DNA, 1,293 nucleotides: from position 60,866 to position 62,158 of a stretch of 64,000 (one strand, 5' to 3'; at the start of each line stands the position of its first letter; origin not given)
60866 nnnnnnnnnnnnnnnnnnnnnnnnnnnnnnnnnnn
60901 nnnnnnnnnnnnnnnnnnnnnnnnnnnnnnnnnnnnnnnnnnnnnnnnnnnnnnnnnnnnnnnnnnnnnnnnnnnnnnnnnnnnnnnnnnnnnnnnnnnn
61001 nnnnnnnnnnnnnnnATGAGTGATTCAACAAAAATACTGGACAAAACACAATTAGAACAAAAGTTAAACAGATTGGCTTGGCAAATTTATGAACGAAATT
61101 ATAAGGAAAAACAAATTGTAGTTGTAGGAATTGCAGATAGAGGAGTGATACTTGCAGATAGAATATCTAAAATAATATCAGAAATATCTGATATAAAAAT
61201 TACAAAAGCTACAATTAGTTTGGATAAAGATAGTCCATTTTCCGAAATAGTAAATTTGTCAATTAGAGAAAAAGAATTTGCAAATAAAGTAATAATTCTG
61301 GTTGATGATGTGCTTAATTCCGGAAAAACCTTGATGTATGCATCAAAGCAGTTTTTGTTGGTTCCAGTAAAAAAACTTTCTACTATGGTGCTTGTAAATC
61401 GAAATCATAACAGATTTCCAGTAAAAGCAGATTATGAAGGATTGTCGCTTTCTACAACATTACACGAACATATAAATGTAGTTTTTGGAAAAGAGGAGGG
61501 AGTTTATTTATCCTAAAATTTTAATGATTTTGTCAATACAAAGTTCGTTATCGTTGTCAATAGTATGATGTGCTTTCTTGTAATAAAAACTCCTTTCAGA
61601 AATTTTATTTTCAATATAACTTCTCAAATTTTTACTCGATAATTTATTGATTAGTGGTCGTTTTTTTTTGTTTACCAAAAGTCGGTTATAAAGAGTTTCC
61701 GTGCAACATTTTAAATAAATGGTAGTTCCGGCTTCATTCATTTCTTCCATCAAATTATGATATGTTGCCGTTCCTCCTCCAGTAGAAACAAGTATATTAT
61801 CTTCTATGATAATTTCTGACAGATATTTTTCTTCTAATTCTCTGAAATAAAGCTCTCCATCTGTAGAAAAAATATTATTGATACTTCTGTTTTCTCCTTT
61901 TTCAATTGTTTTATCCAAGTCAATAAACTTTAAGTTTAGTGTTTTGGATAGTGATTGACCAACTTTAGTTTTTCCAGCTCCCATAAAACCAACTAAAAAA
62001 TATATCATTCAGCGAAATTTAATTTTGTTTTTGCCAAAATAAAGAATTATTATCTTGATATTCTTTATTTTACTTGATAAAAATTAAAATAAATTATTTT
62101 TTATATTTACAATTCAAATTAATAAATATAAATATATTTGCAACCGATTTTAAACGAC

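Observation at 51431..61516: Five co-directional, translationally coupled genes pairing a type-B and a type-A T9SS SprB-repeat giant with a cargo-less CTD protein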

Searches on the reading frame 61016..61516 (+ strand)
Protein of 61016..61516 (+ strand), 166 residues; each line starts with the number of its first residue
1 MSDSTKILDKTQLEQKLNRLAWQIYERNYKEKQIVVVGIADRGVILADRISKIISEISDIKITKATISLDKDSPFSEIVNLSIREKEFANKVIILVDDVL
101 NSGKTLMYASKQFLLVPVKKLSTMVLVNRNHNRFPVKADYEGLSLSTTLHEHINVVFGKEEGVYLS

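Call 5: search_protein_families(library=pfam, proteins=[window:61016-61516:+], max_evalue=0.01)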
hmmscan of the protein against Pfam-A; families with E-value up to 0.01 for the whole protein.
window:61016-61516:+ (166 aa): 4 families
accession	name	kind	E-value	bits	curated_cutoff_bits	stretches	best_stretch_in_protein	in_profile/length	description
PF00156.33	Pribosyltran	-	9.7e-23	80.7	26.3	1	5-157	3-153/158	Phosphoribosyl transferase domain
PF14681.12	UPRTase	-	0.00015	21.7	27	1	25-138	58-170/206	Uracil phosphoribosyltransferase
PF24390.1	PRTase-CE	-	0.0015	18.9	27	1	22-113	51-128/253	PRTase-CE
PF15609.12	PRTase_2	-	0.0035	17.3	28.8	0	15-129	34-159/188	Phosphoribosyl transferase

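Call 6: search_protein_families(library=ncbifam, proteins=[window:61016-61516:+], max_evalue=0.01)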
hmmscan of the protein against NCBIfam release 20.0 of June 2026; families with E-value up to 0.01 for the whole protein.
window:61016-61516:+ (166 aa): 12 families
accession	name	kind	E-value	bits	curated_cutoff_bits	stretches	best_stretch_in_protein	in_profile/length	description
NF003549.0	PRK05205.1-5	equivalog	2.6e-26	92.2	138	1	2-161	3-171/182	bifunctional pyr operon transcriptional regulator/uracil phosphoribosyltransferase PyrR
NF003548.0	PRK05205.1-4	equivalog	3.8e-24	85.5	218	1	5-157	4-158/173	bifunctional pyr operon transcriptional regulator/uracil phosphoribosyltransferase PyrR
NF003547.0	PRK05205.1-3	equivalog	9.9e-24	84.2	230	1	3-162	12-182/194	bifunctional pyr operon transcriptional regulator/uracil phosphoribosyltransferase PyrR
NF003546.0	PRK05205.1-2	equivalog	2e-19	69.9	268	1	6-157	5-163/175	bifunctional pyr operon transcriptional regulator/uracil phosphoribosyltransferase PyrR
NF006605.0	PRK09162.1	equivalog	5.5e-12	45.4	181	1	2-145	12-155/183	hypoxanthine-guanine phosphoribosyltransferase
TIGR01203.1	HGPRTase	equivalog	4.3e-10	39.6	150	1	7-145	2-141/167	hypoxanthine phosphoribosyltransferase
NF003545.0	PRK05205.1-1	equivalog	6.3e-10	38.8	140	1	8-155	4-155/171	bifunctional pyr operon transcriptional regulator/uracil phosphoribosyltransferase PyrR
NF002620.0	PRK02277.1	subfamily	7e-06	25.8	115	1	17-129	69-180/201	orotate phosphoribosyltransferase-like protein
NF001815.0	PRK00553.1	equivalog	0.00085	18.5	484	1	29-133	165-257/332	ribose-phosphate pyrophosphokinase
NF005537.0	PRK07199.1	subfamily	0.0015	17.7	322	1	79-122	199-243/301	ribose-phosphate diphosphokinase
TIGR00201.1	comF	subfamily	0.0016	18.4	233.55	1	81-126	143-188/190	ComF family protein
TIGR01091.1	upp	equivalog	0.005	16.5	208.35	1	26-127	62-159/207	uracil phosphoribosyltransferase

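Call 42: find_related_loci(query=window:61016-61516:+, collection=metagenome_contigs, flank=10000)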
Query window:61016-61516:+ (166 aa) in metagenome_contigs; peptide patterns used: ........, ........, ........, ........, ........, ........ (x = any residue, [..] = any of these).
244 stretches matched a pattern; 2 encode a relative of the query (tblastn E <= 1e-3); 2 distinct loci.
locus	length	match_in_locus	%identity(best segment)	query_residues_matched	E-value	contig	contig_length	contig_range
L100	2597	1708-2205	88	1-166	9e-100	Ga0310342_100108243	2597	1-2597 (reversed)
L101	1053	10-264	53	79-163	4e-31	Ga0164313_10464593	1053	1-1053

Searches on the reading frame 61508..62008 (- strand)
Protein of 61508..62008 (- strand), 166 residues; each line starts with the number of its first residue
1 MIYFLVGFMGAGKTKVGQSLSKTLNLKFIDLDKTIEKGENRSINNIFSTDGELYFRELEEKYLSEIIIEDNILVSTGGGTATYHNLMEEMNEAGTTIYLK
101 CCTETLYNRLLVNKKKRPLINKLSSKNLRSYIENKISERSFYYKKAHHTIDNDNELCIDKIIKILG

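Call 5: search_protein_families(library=pfam, proteins=[window:61508-62008:-], max_evalue=0.01)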
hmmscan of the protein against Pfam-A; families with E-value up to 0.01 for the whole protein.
window:61508-62008:- (166 aa): 3 families
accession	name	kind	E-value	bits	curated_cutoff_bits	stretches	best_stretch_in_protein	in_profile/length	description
PF01202.28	SKI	-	4.6e-37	128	22.1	1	9-156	1-146/159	Shikimate kinase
PF13238.12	AAA_18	-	2e-06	28.7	29.4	1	4-120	2-118/128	AAA domain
PF01712.25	dNK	-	0.0091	16.2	27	0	82-126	112-154/203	Deoxynucleoside kinase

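Call 6: search_protein_families(library=ncbifam, proteins=[window:61508-62008:-], max_evalue=0.01)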
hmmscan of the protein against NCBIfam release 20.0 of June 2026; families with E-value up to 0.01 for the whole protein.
window:61508-62008:- (166 aa): 15 families
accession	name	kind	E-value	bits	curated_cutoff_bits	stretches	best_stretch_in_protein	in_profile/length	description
NF010555.0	PRK13949.1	equivalog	3.9e-44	150.8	180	1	4-154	5-155/175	shikimate kinase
NF010553.0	PRK13947.1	equivalog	5e-34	118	204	1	5-160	6-156/173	shikimate kinase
NF010552.0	PRK13946.1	equivalog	2.6e-33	115.3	186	1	5-162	28-184/198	shikimate kinase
NF010554.0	PRK13948.1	equivalog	8.9e-32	110.2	217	1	5-155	15-160/192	shikimate kinase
NF010556.0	PRK13951.1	equivalog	9.8e-29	100.5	560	1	1-134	1-130/492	bifunctional shikimate kinase AroK/3-dehydroquinate synthase AroB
NF002988.0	PRK03731.1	equivalog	3.6e-26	91.9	161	1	4-158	6-161/174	shikimate kinase AroL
NF003456.0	PRK05057.1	equivalog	4.5e-26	91.8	195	1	4-155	8-157/173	shikimate kinase AroK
NF006610.0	PRK09169.1-4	subfamily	3.4e-21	73.6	4299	1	5-151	2870-3012/3056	hypothetical protein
NF040667.1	hom_kin_desulfo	exception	6.4e-20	71.7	197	1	4-164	4-161/163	homoserine kinase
NF006015.0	PRK08154.1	subfamily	9.5e-20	71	204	1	5-154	141-288/314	anaerobic benzoate catabolism transcriptional regulator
NF010627.0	PRK14021.1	equivalog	3.2e-16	58.8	565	1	5-129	11-138/542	bifunctional shikimate kinase/3-dehydroquinate synthase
NF001866.0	PRK00625.1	equivalog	1e-15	58.3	142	1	3-135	3-135/173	shikimate kinase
TIGR01313.1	therm_gnt_kin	subfamily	0.00046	20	113.75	1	4-37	2-35/164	gluconokinase, GntK/IdnK-type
NF003012.0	PRK03839.1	equivalog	0.0019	18.2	152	1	3-110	3-97/180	putative kinase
NF008583.0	PRK11545.1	equivalog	0.007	15.8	265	0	2-114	10-125/177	gluconokinase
